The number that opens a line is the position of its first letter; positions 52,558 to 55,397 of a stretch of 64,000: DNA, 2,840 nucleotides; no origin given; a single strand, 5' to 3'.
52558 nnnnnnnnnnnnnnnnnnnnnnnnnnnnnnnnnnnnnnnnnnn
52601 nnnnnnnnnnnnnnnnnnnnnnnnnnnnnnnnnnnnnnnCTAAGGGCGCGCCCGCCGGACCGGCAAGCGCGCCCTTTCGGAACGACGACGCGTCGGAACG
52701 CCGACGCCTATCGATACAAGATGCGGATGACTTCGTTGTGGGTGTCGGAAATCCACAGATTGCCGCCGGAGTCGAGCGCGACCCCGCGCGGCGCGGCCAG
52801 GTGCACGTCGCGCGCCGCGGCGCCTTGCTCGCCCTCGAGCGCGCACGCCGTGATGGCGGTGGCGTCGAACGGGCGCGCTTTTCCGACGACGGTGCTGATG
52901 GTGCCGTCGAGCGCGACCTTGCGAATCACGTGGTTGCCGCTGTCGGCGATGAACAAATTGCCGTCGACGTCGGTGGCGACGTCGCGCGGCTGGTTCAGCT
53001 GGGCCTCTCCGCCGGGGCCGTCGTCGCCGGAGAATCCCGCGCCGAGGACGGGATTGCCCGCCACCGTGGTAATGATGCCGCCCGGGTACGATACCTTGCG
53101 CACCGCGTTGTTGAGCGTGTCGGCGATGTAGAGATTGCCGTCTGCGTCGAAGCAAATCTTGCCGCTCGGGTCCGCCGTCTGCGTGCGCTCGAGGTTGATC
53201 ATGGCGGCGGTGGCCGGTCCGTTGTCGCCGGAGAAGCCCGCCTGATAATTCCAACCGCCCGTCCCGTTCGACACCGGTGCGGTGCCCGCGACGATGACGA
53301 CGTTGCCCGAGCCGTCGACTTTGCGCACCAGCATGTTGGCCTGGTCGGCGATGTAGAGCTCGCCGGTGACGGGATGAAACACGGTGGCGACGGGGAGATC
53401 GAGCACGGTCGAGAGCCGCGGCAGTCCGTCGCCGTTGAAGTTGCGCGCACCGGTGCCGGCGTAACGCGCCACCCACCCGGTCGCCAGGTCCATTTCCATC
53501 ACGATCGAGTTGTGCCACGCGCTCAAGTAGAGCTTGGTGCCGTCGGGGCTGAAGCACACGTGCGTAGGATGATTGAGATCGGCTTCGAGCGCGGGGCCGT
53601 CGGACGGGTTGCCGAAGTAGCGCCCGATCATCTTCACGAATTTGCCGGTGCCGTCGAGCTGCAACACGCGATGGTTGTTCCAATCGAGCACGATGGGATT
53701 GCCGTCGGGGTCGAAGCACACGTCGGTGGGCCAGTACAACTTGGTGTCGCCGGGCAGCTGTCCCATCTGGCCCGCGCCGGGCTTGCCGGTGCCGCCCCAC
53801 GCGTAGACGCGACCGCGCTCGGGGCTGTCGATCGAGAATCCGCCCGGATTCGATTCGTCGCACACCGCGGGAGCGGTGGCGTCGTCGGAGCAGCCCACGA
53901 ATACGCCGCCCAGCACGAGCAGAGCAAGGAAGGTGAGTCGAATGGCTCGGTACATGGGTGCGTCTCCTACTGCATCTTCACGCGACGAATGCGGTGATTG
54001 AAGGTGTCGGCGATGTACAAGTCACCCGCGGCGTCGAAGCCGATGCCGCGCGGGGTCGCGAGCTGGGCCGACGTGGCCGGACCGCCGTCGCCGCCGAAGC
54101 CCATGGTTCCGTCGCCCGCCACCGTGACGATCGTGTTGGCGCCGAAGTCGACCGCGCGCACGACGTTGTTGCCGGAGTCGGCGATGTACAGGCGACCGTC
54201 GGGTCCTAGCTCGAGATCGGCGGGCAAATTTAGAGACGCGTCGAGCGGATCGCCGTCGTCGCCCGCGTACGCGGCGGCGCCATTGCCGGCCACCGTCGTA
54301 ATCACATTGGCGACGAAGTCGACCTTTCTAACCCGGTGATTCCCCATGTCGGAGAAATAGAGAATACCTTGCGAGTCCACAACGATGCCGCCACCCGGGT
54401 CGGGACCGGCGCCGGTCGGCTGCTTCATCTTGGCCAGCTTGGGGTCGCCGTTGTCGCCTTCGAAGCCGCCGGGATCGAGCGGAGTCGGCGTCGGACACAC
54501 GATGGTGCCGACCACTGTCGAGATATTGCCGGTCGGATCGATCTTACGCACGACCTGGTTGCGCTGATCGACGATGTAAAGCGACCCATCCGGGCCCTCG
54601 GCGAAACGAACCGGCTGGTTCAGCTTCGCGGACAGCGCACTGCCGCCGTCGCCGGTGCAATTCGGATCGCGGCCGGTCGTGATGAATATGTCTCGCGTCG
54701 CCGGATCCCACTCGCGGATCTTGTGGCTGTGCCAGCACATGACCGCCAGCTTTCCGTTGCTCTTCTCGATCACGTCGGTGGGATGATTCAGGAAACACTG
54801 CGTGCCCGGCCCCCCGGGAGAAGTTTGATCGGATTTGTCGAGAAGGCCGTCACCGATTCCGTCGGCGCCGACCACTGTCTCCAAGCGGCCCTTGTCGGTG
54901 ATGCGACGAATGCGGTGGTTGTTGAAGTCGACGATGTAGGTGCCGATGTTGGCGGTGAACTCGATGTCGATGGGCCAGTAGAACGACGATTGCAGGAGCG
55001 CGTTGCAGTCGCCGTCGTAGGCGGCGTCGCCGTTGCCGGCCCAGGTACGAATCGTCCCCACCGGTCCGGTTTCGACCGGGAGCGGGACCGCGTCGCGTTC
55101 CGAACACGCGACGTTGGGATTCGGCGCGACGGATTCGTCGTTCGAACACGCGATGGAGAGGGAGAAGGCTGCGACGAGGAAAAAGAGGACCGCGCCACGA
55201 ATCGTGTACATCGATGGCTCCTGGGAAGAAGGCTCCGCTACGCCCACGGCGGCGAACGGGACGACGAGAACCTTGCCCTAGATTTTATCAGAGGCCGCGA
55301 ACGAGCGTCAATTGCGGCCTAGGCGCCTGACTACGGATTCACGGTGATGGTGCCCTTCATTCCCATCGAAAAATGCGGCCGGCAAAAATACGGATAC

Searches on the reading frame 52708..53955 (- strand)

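Call 58: search_protein_families(library=pfam, proteins=[window:52708-53955:-], max_evalue=0.0001)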
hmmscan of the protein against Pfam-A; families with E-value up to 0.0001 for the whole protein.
window:52708-53955:- (415 aa): 3 families
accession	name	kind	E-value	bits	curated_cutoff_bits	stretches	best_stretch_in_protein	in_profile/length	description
PF01436.27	NHL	-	2.3e-21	75.1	20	1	320-344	1-25/28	NHL repeat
PF25021.1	TEN_NHL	-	6.6e-18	65.3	27.1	1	310-361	131-180/357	Teneurin NHL domain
PF08450.18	SGL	-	8.8e-07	29.2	26.3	0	267-377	139-236/246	SMP-30/Gluconolactonase/LRE-like region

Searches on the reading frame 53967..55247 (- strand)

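Call 58: search_protein_families(library=pfam, proteins=[window:53967-55247:-], max_evalue=0.0001)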
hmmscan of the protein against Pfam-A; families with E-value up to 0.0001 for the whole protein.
window:53967-55247:- (426 aa): 3 families
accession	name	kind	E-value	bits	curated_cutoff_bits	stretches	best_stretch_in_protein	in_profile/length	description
PF25021.1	TEN_NHL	-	1.1e-24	87.5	27.1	1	194-248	126-178/357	Teneurin NHL domain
PF01436.27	NHL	-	2.4e-17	62.4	20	0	396-421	1-26/28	NHL repeat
PF23500.1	DUF7133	-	8.5e-07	29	27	0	211-234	330-353/385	Domain of unknown function (DUF7133)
